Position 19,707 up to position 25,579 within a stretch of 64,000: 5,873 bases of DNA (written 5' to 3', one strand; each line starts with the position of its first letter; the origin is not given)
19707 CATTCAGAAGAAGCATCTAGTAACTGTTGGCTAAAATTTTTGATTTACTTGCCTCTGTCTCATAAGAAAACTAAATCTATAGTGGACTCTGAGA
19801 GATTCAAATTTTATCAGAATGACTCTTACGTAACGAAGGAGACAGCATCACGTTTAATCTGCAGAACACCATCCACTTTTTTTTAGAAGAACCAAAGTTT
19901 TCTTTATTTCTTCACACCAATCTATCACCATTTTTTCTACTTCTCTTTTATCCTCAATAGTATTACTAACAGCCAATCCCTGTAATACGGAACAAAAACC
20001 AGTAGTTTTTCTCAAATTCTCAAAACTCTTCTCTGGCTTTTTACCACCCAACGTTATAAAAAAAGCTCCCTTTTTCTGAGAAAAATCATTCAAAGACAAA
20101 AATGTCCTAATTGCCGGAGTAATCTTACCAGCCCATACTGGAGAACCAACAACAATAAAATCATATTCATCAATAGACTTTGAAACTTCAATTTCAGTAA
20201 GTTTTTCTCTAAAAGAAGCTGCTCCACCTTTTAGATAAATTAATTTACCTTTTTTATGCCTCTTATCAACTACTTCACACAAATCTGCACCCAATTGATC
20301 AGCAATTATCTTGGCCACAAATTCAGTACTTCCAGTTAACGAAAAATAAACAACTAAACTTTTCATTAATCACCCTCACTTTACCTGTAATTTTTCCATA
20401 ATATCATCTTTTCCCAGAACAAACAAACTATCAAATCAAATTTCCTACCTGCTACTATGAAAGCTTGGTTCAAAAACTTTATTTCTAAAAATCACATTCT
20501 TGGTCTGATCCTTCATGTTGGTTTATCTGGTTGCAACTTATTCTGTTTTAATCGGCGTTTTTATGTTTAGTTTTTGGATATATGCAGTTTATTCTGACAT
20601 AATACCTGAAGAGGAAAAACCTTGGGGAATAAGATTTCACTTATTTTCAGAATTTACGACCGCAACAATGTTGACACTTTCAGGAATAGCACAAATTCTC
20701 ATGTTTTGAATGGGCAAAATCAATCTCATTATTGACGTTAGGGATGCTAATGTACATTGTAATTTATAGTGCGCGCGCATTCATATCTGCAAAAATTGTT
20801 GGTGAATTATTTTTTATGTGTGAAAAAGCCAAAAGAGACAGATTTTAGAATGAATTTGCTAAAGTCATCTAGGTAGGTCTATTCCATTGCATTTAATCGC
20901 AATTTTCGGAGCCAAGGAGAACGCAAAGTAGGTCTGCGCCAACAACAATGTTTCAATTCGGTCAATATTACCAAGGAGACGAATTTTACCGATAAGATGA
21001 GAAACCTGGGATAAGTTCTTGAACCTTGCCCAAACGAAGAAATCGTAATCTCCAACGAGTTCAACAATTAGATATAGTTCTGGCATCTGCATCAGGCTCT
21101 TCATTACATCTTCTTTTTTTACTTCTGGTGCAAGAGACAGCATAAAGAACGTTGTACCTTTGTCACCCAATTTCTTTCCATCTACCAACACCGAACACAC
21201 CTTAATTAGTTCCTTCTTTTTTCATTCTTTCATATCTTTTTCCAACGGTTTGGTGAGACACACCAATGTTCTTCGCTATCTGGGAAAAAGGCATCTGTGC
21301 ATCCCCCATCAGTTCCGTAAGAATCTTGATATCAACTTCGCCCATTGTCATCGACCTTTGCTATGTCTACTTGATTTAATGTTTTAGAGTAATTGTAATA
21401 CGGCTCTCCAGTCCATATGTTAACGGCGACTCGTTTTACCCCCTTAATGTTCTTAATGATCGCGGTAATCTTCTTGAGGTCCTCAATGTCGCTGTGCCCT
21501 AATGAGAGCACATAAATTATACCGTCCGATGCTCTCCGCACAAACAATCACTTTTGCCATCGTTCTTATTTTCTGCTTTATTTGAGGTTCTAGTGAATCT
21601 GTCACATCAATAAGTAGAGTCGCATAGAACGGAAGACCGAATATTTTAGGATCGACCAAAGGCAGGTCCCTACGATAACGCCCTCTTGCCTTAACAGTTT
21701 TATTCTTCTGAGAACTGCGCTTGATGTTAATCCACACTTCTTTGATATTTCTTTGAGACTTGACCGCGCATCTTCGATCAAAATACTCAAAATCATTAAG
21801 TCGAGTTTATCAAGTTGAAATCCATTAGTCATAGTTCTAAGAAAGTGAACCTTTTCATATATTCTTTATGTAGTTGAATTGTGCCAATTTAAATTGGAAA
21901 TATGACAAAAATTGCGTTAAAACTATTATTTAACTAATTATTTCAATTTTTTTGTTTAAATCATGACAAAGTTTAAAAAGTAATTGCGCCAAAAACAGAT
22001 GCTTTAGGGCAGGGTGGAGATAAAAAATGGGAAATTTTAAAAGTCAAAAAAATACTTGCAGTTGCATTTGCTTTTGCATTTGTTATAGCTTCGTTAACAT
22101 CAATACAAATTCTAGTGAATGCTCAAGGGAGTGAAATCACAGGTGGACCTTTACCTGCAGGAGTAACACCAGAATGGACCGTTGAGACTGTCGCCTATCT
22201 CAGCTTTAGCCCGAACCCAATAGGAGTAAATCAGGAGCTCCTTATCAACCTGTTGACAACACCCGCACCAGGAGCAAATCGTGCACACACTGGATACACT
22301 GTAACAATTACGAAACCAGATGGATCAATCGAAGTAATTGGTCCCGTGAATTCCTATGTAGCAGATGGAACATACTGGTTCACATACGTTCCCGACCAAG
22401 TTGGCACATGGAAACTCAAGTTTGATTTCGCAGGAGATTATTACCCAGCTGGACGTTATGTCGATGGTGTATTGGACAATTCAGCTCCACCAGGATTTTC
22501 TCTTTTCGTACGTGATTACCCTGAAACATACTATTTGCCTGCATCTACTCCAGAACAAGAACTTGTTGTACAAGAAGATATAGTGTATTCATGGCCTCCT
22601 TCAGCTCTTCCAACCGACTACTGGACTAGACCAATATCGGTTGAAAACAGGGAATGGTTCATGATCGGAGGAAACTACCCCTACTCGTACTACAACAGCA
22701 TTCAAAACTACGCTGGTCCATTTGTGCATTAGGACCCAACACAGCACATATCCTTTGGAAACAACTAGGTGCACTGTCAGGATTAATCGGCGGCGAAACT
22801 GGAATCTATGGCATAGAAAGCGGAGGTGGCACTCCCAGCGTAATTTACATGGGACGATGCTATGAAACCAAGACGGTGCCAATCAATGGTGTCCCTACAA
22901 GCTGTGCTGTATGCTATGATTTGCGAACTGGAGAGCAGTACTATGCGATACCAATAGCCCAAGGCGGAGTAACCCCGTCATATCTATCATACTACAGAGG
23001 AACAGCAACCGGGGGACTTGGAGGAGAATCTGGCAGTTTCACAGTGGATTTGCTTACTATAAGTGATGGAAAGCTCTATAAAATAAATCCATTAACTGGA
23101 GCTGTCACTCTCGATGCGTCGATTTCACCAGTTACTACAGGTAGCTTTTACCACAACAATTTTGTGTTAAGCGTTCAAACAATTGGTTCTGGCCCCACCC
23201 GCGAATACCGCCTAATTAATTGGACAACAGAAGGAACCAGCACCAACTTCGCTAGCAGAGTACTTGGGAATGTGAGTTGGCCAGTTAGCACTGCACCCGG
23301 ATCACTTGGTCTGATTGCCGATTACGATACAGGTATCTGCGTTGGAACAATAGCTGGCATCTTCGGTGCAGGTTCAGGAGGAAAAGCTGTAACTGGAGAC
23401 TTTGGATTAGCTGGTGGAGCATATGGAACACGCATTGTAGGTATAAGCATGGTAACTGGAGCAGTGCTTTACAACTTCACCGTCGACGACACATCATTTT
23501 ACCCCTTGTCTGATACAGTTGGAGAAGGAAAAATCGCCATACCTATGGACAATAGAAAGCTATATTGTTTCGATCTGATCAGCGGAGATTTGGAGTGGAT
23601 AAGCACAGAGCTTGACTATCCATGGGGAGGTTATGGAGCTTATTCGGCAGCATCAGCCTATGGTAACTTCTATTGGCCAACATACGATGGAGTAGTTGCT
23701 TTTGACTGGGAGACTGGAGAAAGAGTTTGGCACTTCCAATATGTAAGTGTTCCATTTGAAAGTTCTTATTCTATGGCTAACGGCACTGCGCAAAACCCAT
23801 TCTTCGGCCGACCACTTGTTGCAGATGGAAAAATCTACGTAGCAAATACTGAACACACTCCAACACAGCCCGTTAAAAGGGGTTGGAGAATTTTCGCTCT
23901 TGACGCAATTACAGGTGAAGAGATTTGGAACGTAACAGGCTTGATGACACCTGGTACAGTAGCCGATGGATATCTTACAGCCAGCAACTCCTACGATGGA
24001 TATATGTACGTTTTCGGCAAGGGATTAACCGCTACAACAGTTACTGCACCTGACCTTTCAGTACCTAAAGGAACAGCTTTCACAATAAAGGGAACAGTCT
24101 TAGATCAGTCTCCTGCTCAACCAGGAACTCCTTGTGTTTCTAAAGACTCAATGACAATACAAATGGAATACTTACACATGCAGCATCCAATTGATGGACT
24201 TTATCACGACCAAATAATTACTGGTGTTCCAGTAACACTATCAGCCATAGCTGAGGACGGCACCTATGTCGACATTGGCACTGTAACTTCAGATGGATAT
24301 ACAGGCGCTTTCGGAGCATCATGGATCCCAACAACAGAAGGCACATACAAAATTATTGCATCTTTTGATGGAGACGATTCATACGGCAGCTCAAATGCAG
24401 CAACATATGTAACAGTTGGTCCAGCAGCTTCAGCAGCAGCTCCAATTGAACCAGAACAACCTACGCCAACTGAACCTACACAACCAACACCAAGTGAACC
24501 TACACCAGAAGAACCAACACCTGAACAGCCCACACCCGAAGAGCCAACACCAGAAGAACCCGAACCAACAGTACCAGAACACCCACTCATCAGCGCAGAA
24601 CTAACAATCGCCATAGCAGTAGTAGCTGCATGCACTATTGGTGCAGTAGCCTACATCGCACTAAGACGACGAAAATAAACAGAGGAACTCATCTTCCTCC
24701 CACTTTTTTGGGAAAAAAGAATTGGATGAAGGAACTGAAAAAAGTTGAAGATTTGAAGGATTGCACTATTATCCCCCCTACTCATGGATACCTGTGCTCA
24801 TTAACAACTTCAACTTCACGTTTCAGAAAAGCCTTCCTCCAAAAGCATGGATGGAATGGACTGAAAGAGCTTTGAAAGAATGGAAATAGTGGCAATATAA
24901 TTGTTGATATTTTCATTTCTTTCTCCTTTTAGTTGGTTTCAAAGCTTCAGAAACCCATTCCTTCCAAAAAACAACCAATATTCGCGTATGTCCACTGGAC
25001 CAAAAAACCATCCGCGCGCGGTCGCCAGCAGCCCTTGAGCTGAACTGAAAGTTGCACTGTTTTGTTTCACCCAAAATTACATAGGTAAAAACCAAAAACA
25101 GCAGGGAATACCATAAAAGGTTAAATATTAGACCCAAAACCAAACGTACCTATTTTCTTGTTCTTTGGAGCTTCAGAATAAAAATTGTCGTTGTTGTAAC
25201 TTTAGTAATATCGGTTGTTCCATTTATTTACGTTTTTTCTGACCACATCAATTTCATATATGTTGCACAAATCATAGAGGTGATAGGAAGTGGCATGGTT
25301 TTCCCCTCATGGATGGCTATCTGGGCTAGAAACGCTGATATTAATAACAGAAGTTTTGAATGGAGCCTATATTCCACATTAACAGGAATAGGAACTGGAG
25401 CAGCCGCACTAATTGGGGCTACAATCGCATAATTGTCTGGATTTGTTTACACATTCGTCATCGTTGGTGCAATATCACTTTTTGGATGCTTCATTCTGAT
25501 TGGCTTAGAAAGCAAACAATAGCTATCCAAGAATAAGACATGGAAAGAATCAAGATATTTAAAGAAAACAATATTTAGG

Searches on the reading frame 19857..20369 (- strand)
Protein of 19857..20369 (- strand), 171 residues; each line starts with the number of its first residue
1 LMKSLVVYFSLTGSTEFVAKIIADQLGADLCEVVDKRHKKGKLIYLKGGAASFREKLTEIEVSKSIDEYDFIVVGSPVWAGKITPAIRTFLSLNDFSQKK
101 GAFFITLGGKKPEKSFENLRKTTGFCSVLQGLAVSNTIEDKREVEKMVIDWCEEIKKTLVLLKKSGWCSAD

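Call 70: search_protein_families(library=pfam, proteins=[window:19857-20369:-], max_evalue=0.001)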
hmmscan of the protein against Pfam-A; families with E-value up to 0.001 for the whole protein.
window:19857-20369:- (171 aa): 4 families
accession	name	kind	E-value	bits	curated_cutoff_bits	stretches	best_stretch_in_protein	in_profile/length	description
PF12682.12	Flavodoxin_4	-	2.2e-12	47.2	24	1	3-144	1-148/155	Flavodoxin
PF12724.12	Flavodoxin_5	-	1.5e-11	45.3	27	1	58-121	32-98/145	Flavodoxin domain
PF12641.12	Flavodoxin_3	-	3.7e-07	30.6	27.5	0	56-118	27-88/160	Flavodoxin domain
PF03358.20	FMN_red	-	7.7e-06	26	24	1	2-110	1-118/152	NADPH-dependent FMN reductase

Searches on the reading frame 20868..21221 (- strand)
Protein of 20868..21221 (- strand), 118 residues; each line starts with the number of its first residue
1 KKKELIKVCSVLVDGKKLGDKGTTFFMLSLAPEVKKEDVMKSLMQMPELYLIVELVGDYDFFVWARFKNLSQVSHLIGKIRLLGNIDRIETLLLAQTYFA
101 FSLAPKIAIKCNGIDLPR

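Call 78: search_protein_families(library=pfam, proteins=[window:20868-21221:-], max_evalue=0.01)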
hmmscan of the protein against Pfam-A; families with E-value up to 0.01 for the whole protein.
window:20868-21221:- (118 aa): 1 family
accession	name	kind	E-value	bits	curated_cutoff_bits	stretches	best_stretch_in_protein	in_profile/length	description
PF01037.27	AsnC_trans_reg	-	2.4e-06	27.8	25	1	35-94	10-70/73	Lrp/AsnC ligand binding domain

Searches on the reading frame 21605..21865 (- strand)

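Call 78: search_protein_families(library=pfam, proteins=[window:21605-21865:-], max_evalue=0.01)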
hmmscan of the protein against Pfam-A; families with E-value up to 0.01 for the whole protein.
window:21605-21865:- (87 aa): 9 families
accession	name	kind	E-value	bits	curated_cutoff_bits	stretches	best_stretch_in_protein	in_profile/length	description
PF13412.12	HTH_24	-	3.3e-15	55.8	21.9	1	18-64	1-47/48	Winged helix-turn-helix DNA-binding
PF13404.12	HTH_AsnC-type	-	6.4e-13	48.7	27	1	18-59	1-42/42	AsnC-type helix-turn-helix domain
PF09339.16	HTH_IclR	-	3.7e-05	23.8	22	1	23-64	6-48/52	IclR helix-turn-helix domain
PF08279.18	HTH_11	-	0.00036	20.8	25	1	25-65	5-46/55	HTH domain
PF12840.13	HTH_20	-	0.00043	20.6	27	1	20-65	4-49/51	Helix-turn-helix domain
PF22451.2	NirdL-like_HTH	-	0.0031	17.5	27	1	38-64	20-46/47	Siroheme decarboxylase NirDL-like HTH domain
PF12802.13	MarR_2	-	0.0057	17.2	27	1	21-64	6-50/61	MarR family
PF13518.12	HTH_28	-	0.0072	16.8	25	1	36-63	14-41/52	Helix-turn-helix domain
PF08280.17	HTH_Mga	-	0.0096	16.3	23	0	20-58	5-43/59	M protein trans-acting positive regulator (MGA) HTH domain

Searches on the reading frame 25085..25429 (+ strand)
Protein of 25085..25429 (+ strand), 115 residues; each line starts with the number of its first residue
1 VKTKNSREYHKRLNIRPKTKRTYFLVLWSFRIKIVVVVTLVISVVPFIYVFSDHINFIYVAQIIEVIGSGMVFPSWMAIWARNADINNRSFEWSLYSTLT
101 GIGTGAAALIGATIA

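Call 71: search_protein_families(library=pfam, proteins=[window:25085-25429:+], max_evalue=0.001)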
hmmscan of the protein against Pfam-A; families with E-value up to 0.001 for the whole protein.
window:25085-25429:+ (115 aa): 1 family
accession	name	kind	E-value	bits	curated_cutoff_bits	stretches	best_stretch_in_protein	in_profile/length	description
PF07690.21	MFS_1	-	9e-08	31.8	33.4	1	33-115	62-145/347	Major Facilitator Superfamily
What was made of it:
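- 25085..25429 (+): Upstream MFS_1 transporter remnant. Relatives also carry only a fragment at this position. Pfam MFS_1 profile positions 62-145 of 347 (call 71).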
